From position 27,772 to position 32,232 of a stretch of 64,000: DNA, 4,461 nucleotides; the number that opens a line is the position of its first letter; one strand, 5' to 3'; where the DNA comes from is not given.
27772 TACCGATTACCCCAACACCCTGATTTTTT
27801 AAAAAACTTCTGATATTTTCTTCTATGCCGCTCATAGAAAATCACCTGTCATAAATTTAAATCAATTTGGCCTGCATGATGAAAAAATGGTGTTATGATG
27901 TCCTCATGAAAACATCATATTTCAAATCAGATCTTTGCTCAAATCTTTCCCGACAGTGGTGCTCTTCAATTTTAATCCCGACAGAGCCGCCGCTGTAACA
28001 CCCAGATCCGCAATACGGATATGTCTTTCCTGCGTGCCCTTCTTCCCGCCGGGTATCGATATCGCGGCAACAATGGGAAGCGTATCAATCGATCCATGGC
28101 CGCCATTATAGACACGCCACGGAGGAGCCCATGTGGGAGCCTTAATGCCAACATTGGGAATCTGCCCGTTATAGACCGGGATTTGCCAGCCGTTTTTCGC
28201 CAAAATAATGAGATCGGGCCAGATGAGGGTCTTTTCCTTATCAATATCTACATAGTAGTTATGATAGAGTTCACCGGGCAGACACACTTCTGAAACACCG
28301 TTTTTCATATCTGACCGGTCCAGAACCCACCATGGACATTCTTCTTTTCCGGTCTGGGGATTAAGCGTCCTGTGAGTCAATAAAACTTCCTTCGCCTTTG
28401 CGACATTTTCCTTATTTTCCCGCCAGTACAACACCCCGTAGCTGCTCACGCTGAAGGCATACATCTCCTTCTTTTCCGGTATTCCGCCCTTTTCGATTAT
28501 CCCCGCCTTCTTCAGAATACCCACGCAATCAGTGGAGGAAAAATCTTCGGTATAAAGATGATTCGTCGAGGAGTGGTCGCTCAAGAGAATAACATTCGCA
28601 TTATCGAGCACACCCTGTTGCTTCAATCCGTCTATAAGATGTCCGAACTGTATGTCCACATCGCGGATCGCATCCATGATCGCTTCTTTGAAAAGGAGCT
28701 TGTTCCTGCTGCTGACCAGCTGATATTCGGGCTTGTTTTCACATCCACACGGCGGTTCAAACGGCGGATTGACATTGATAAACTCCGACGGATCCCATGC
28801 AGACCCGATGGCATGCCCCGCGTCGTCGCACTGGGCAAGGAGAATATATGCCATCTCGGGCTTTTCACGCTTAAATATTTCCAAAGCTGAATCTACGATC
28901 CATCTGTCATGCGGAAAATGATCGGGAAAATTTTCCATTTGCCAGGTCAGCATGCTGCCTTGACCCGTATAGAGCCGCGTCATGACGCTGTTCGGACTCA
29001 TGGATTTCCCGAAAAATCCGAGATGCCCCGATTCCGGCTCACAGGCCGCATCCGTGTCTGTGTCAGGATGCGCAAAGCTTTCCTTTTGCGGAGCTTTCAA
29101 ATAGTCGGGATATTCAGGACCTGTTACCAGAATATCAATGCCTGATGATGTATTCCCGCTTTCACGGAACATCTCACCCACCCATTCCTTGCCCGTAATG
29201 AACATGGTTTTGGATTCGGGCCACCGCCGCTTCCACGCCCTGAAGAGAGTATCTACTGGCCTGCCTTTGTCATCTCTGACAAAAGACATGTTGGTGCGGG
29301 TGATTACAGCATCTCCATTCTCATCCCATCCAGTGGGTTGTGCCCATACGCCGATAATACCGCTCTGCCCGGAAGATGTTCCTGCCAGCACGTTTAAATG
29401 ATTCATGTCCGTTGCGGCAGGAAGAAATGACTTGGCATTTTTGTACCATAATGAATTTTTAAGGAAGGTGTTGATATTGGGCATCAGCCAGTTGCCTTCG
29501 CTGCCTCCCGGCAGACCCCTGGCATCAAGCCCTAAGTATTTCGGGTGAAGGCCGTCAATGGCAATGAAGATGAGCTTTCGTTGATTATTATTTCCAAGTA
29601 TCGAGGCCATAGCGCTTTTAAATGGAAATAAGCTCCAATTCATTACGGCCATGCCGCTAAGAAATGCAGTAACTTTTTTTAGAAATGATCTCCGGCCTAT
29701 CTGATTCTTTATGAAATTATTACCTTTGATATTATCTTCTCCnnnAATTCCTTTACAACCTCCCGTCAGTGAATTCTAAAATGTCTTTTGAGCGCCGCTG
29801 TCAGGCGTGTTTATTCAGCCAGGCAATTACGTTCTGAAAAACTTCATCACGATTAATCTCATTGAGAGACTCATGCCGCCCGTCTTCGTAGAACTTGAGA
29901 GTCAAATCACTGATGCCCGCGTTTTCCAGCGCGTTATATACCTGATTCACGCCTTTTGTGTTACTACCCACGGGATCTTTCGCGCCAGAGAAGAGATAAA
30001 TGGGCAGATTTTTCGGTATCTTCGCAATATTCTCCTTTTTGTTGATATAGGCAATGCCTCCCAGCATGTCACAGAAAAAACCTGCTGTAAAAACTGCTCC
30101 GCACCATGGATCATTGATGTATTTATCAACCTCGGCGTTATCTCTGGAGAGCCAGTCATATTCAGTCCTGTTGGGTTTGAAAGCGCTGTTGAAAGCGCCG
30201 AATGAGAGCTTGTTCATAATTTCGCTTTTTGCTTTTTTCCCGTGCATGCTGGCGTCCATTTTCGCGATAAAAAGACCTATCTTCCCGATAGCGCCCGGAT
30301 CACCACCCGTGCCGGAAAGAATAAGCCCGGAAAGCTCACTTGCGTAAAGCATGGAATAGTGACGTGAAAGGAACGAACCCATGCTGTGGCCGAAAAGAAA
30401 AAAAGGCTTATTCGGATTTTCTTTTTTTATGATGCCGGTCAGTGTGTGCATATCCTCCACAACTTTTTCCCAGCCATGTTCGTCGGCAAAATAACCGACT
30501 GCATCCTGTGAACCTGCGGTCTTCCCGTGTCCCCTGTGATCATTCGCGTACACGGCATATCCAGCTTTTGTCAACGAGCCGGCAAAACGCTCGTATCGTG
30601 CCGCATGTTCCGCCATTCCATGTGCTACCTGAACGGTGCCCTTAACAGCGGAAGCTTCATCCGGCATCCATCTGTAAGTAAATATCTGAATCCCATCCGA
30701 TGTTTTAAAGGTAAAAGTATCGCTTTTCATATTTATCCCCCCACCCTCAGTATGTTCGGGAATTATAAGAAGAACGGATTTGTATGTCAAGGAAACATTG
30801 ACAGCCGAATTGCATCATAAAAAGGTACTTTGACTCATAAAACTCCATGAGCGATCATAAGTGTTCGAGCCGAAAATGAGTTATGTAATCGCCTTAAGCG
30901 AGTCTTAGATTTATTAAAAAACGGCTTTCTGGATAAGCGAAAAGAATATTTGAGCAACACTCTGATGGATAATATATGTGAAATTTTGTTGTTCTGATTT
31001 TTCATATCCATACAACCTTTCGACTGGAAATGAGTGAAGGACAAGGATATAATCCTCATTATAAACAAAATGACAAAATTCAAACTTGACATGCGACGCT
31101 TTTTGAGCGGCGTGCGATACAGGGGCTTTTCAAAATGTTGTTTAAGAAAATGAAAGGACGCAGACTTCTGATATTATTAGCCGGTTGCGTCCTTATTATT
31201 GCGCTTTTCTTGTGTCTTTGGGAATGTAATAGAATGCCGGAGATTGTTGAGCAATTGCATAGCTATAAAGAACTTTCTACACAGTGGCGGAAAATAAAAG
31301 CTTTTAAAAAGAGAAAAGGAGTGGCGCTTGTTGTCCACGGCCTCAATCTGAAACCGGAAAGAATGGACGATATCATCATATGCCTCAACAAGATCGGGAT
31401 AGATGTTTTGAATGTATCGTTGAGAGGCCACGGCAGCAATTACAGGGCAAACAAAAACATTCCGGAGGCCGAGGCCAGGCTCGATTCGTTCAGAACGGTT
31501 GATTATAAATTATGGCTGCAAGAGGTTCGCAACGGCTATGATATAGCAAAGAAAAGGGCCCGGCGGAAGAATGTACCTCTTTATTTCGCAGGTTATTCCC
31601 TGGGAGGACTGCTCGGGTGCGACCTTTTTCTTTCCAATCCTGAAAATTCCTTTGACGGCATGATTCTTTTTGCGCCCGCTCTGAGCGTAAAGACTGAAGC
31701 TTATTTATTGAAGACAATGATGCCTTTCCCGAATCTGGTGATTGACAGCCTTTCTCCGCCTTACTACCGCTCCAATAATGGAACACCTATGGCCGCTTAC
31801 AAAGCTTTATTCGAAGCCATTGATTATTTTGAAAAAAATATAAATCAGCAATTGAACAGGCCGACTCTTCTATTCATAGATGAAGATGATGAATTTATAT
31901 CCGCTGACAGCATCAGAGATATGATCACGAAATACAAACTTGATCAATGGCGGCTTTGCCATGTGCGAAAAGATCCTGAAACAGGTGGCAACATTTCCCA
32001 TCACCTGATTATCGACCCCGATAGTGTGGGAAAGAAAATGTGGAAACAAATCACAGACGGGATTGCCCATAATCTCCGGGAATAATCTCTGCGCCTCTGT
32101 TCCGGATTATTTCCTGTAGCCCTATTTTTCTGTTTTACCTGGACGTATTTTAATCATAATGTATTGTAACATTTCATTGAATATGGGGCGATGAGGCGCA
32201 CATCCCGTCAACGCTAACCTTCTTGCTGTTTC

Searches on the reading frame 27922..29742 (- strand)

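Call 33: search_protein_families(library=pfam, proteins=[window:27922-29742:-], max_evalue=0.00001)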
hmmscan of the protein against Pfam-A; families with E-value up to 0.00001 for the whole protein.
window:27922-29742:- (606 aa): 2 families
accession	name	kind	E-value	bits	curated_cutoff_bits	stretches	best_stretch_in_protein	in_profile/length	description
PF01663.27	Phosphodiest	-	7.2e-22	78.9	23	1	57-522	1-324/342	Type I phosphodiesterase / nucleotide pyrophosphatase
PF00884.28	Sulfatase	-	4.7e-07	29.9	25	1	199-391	113-242/301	Sulfatase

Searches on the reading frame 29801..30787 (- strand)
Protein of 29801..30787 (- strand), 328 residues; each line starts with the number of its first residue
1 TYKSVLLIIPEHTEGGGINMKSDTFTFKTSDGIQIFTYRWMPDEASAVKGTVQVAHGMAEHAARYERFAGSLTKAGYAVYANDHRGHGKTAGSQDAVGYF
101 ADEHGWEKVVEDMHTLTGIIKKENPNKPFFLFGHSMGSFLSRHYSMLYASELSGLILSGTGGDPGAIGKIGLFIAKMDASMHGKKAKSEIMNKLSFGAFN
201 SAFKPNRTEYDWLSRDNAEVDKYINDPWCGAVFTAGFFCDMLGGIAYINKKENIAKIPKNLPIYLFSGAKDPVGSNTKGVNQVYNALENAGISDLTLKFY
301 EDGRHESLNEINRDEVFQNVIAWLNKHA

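Call 33: search_protein_families(library=pfam, proteins=[window:29801-30787:-], max_evalue=0.00001)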
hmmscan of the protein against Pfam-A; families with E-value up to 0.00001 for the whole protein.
window:29801-30787:- (328 aa): 3 families
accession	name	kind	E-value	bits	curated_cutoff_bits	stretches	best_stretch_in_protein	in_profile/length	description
PF12146.15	Hydrolase_4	-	9.1e-53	179.4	27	1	48-311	3-238/239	Serine aminopeptidase, S33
PF00561.26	Abhydrolase_1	-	7.4e-15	55.7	25.8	1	54-278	5-216/245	alpha/beta hydrolase fold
PF12697.13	Abhydrolase_6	-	7.5e-07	30.5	26.3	1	55-182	4-116/217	Alpha/beta hydrolase family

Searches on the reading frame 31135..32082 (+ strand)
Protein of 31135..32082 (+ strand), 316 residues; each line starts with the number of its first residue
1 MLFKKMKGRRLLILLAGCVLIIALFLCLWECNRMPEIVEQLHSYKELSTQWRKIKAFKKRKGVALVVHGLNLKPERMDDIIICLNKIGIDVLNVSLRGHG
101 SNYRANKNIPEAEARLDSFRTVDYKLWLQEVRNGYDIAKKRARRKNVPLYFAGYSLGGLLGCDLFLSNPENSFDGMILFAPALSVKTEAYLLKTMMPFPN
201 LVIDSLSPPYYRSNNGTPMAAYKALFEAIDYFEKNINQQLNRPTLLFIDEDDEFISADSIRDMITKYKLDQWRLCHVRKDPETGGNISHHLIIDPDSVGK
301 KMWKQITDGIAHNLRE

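Call 33: search_protein_families(library=pfam, proteins=[window:31135-32082:+], max_evalue=0.00001)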
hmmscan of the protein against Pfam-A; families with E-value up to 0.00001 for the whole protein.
window:31135-32082:+ (316 aa): 2 families
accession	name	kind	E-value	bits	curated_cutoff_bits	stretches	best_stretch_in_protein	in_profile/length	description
PF12146.15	Hydrolase_4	-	3.9e-16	59.5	27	1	59-208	2-139/239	Serine aminopeptidase, S33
PF00561.26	Abhydrolase_1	-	6.2e-06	26.5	25.8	0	65-181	4-102/245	alpha/beta hydrolase fold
